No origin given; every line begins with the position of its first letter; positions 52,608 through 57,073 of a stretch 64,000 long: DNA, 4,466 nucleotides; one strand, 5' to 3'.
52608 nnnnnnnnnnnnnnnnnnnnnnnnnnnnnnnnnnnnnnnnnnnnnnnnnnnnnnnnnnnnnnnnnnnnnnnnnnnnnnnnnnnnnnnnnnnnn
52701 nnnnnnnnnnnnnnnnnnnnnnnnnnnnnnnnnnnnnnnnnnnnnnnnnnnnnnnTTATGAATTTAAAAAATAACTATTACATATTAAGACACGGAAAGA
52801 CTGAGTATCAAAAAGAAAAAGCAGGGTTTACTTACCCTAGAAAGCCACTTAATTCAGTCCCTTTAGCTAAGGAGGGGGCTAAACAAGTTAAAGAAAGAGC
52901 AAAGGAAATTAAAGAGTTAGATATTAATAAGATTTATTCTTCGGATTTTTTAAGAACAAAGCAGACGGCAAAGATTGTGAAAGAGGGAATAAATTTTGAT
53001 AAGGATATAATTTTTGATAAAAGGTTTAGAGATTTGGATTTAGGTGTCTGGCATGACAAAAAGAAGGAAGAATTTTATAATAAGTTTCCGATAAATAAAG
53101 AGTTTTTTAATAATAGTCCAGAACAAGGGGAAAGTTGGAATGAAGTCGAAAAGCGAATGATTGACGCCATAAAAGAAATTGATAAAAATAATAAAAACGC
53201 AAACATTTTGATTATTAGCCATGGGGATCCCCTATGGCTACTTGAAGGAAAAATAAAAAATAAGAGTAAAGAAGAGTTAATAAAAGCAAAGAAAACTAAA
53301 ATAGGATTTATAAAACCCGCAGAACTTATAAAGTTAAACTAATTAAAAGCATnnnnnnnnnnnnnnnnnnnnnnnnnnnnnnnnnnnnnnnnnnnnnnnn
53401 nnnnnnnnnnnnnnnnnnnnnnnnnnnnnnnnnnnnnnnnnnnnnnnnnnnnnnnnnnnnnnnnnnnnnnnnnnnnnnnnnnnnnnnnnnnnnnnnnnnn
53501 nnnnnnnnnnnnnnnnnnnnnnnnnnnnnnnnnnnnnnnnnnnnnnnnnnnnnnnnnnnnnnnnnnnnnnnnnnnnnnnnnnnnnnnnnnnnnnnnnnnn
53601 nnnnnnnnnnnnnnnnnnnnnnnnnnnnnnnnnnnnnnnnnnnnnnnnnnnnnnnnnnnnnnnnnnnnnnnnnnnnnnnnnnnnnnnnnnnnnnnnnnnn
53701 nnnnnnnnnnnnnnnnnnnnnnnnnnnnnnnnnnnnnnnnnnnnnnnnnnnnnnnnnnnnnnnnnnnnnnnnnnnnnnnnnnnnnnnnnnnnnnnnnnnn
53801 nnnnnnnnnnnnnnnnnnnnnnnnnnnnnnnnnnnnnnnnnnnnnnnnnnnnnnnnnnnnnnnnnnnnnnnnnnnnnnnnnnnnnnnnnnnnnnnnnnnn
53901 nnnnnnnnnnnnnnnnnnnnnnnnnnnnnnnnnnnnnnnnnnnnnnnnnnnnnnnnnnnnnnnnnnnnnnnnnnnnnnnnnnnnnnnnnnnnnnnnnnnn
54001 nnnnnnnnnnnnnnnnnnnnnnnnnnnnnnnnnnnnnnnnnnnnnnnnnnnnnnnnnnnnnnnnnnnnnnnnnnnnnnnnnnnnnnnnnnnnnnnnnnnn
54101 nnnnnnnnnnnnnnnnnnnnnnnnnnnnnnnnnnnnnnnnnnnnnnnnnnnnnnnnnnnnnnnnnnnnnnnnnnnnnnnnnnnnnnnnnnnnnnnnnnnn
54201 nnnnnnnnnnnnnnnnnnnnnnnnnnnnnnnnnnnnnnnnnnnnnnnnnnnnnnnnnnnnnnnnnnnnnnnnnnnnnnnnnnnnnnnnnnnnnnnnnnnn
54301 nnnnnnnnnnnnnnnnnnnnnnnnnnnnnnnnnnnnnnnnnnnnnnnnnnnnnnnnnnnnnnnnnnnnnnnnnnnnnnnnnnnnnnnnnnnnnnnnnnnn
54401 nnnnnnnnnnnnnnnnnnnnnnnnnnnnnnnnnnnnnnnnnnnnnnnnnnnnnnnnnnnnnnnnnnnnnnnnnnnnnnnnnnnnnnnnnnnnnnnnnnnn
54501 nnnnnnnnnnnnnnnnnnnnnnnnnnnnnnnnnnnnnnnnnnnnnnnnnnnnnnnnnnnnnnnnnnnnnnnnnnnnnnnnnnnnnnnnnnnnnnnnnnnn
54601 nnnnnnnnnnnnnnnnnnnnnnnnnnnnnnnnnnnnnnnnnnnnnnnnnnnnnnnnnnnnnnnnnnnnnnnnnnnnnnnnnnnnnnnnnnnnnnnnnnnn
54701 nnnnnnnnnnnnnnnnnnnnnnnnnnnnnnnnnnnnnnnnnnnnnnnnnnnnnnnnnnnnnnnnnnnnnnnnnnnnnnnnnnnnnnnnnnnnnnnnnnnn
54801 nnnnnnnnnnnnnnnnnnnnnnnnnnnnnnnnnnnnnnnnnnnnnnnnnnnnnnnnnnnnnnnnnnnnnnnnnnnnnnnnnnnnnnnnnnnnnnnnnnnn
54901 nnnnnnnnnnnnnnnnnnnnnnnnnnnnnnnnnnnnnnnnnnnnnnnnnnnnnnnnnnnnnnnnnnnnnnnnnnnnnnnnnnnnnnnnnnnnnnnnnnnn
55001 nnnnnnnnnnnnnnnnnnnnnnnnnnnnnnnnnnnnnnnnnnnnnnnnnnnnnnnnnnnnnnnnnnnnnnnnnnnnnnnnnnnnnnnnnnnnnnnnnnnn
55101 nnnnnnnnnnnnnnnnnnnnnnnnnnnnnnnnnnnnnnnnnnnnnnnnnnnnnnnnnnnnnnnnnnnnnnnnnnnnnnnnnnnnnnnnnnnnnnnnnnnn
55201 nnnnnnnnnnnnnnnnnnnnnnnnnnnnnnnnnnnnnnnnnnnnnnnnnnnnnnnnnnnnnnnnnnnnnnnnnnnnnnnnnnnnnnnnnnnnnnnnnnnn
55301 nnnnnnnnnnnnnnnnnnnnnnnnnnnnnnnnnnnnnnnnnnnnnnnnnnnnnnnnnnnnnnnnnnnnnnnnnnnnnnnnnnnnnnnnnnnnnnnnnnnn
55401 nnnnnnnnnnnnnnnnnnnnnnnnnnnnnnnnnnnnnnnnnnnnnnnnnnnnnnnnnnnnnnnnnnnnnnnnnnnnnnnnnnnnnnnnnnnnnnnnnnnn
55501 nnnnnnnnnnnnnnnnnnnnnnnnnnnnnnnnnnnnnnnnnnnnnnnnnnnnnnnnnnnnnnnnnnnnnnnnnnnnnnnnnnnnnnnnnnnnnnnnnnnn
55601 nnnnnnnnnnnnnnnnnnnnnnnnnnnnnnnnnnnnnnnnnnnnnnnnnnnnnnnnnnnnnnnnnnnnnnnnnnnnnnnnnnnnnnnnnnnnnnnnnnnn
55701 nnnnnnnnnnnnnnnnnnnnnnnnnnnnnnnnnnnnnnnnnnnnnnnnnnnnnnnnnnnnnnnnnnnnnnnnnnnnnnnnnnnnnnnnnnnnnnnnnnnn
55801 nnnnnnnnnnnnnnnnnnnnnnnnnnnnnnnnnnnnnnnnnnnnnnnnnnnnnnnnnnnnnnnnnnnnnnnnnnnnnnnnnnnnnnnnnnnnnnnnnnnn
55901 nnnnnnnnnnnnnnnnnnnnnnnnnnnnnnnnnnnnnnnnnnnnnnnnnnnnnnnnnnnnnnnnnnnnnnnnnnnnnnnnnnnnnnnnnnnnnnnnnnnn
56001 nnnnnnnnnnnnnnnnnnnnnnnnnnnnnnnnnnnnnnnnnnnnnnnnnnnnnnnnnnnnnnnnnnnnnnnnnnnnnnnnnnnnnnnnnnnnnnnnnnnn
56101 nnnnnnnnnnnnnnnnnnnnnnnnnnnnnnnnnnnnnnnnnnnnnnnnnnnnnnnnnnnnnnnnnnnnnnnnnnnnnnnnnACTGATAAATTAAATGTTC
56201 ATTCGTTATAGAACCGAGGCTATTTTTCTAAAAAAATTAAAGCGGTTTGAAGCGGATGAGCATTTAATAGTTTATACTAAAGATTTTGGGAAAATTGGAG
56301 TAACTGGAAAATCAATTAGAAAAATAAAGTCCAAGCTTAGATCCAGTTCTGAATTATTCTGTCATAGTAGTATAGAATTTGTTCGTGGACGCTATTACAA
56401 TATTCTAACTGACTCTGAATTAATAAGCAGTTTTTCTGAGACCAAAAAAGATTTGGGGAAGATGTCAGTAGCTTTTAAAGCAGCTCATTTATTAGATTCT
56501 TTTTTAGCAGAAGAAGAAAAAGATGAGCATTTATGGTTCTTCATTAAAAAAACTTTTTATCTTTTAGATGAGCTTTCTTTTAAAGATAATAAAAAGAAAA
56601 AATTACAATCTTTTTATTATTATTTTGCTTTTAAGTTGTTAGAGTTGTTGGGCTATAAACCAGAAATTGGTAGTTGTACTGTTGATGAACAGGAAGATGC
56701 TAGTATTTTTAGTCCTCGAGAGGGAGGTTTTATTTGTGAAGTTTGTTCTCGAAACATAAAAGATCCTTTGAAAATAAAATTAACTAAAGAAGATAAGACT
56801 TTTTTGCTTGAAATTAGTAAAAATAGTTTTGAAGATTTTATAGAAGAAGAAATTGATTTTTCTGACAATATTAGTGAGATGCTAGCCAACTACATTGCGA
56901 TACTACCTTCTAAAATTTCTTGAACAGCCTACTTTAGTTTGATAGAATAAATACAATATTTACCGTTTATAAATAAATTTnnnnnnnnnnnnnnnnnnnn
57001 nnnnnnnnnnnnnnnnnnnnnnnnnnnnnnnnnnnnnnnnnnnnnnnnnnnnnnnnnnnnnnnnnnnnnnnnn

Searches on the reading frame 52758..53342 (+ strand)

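Call 60: search_protein_families(library=pfam, proteins=[window:52758-53342:+], max_evalue=0.0001)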
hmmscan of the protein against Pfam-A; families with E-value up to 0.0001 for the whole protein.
window:52758-53342:+ (194 aa): 1 family
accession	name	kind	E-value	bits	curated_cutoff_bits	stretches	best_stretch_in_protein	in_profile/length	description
PF00300.27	His_Phos_1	-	3.9e-33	115.2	21.7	1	8-174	2-166/194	Histidine phosphatase superfamily (branch 1)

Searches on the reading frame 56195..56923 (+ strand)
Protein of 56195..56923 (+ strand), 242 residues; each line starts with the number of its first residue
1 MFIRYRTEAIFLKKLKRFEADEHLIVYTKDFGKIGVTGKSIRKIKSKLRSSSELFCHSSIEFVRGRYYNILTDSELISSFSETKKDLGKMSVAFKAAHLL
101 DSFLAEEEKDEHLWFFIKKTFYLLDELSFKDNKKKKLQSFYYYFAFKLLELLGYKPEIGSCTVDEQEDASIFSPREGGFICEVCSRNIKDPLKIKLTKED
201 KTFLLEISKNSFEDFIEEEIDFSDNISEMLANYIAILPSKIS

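Call 60: search_protein_families(library=pfam, proteins=[window:56195-56923:+], max_evalue=0.0001)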
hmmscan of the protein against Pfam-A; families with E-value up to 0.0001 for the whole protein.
window:56195-56923:+ (242 aa): 2 families
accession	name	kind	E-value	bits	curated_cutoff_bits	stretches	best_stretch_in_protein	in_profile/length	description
PF02565.21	RecO_C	-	3.7e-12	46.7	22.1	1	85-199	2-108/157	Recombination protein O C terminal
PF11967.14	RecO_N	-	9.3e-11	42.1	27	1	4-80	3-80/80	Recombination protein O N terminal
